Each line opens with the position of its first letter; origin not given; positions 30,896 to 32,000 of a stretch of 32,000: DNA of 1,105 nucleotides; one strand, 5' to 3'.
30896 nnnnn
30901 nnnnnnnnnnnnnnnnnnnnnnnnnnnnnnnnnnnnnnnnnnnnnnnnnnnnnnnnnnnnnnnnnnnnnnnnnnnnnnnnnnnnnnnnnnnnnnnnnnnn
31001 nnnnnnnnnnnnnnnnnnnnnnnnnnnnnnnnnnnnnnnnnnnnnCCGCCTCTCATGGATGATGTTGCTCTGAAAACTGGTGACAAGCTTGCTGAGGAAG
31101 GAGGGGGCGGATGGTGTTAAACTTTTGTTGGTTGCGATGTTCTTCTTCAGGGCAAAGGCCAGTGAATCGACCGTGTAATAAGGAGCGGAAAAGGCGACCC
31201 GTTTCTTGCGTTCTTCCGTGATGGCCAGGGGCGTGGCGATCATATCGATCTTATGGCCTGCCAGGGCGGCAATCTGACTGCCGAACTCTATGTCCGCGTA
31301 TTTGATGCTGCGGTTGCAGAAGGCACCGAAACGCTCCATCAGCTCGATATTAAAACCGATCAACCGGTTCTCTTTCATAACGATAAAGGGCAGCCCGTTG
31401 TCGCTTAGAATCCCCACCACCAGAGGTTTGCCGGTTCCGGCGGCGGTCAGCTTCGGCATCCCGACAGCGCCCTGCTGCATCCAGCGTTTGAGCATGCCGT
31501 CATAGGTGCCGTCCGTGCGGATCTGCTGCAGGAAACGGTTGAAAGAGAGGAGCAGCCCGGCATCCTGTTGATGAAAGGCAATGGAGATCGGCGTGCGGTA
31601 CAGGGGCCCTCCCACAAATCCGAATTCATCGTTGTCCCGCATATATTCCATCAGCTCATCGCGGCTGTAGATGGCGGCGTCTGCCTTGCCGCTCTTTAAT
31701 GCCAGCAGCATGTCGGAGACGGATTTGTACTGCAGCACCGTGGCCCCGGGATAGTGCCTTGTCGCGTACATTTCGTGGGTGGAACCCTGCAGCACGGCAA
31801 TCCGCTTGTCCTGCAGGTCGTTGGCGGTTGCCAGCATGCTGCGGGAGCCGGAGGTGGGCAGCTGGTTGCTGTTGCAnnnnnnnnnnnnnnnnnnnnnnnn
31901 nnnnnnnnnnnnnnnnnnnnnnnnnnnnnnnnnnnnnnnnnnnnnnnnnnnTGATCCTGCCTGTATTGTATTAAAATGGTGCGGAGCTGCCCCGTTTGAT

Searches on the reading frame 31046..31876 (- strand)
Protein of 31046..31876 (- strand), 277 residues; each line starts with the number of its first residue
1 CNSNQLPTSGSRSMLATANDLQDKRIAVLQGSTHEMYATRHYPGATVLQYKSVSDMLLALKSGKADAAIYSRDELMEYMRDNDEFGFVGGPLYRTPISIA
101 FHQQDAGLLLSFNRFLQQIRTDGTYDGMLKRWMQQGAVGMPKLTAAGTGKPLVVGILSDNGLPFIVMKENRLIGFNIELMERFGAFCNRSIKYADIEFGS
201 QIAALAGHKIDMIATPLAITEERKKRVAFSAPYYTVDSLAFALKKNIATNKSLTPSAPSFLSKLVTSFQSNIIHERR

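Call 30: search_solved_structures(query=window:31046-31876:-, max_evalue=0.001, show_alignments=2)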
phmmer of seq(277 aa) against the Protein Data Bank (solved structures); distinct sequences matched with E-value up to 0.001: 85 (the best 60 are shown).
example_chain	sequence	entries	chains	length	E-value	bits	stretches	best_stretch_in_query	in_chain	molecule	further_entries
6svf_A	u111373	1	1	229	5.2e-24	88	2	17-134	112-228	Amino acid ABC transporter, periplasmic amino acid-binding protein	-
4zv1_A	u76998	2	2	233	1.4e-23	86.6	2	15-133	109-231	AncQR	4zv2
4prs_A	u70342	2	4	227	6.2e-22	81.2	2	152-240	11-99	ABC-type transporter, periplasmic subunit family 3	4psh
6ggv_A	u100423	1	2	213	2e-19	73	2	152-240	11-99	Amino acid ABC transporter, periplasmic amino acid-binding protein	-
6ggp_A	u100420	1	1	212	3.4e-19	72.3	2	152-239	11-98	Amino acid ABC transporter, periplasmic amino acid-binding protein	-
5eyf_A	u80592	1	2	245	6.8e-19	71.3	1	15-135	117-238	Glutamate ABC superfamily ATP binding cassette transporter, binding protein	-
6h30_A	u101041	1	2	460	8.8e-19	70.9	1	13-236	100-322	Glutamine ABC transporter permease and substrate binding protein protein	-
6q3u_A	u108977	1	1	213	1.3e-18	70.3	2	152-240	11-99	Amino acid ABC transporter, periplasmic amino acid-binding protein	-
5t0w_A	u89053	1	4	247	3.2e-18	69.1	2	22-133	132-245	AncCDT-1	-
5tuj_C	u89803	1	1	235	3.2e-18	69.1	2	22-133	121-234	Ancestral protein CDT-Anc1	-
6mln_E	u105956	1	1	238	8.6e-17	64.4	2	16-134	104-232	Lysine/arginine/ornithine-binding periplasmic protein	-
6mlo_E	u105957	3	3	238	1.7e-16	63.5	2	16-134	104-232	Lysine/arginine/ornithine-binding periplasmic protein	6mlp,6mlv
6mla_E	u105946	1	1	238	1.9e-16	63.3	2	15-134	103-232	Lysine/arginine/ornithine-binding periplasmic protein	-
1lst_A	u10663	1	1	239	2.1e-16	63.1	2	16-134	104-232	LYSINE, ARGININE, ORNITHINE-BINDING PROTEIN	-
1laf_E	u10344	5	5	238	2.2e-16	63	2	16-134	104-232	LYSINE, ARGININE, ORNITHINE-BINDING PROTEIN | Lysine/arginine/ornithine-binding periplasmic protein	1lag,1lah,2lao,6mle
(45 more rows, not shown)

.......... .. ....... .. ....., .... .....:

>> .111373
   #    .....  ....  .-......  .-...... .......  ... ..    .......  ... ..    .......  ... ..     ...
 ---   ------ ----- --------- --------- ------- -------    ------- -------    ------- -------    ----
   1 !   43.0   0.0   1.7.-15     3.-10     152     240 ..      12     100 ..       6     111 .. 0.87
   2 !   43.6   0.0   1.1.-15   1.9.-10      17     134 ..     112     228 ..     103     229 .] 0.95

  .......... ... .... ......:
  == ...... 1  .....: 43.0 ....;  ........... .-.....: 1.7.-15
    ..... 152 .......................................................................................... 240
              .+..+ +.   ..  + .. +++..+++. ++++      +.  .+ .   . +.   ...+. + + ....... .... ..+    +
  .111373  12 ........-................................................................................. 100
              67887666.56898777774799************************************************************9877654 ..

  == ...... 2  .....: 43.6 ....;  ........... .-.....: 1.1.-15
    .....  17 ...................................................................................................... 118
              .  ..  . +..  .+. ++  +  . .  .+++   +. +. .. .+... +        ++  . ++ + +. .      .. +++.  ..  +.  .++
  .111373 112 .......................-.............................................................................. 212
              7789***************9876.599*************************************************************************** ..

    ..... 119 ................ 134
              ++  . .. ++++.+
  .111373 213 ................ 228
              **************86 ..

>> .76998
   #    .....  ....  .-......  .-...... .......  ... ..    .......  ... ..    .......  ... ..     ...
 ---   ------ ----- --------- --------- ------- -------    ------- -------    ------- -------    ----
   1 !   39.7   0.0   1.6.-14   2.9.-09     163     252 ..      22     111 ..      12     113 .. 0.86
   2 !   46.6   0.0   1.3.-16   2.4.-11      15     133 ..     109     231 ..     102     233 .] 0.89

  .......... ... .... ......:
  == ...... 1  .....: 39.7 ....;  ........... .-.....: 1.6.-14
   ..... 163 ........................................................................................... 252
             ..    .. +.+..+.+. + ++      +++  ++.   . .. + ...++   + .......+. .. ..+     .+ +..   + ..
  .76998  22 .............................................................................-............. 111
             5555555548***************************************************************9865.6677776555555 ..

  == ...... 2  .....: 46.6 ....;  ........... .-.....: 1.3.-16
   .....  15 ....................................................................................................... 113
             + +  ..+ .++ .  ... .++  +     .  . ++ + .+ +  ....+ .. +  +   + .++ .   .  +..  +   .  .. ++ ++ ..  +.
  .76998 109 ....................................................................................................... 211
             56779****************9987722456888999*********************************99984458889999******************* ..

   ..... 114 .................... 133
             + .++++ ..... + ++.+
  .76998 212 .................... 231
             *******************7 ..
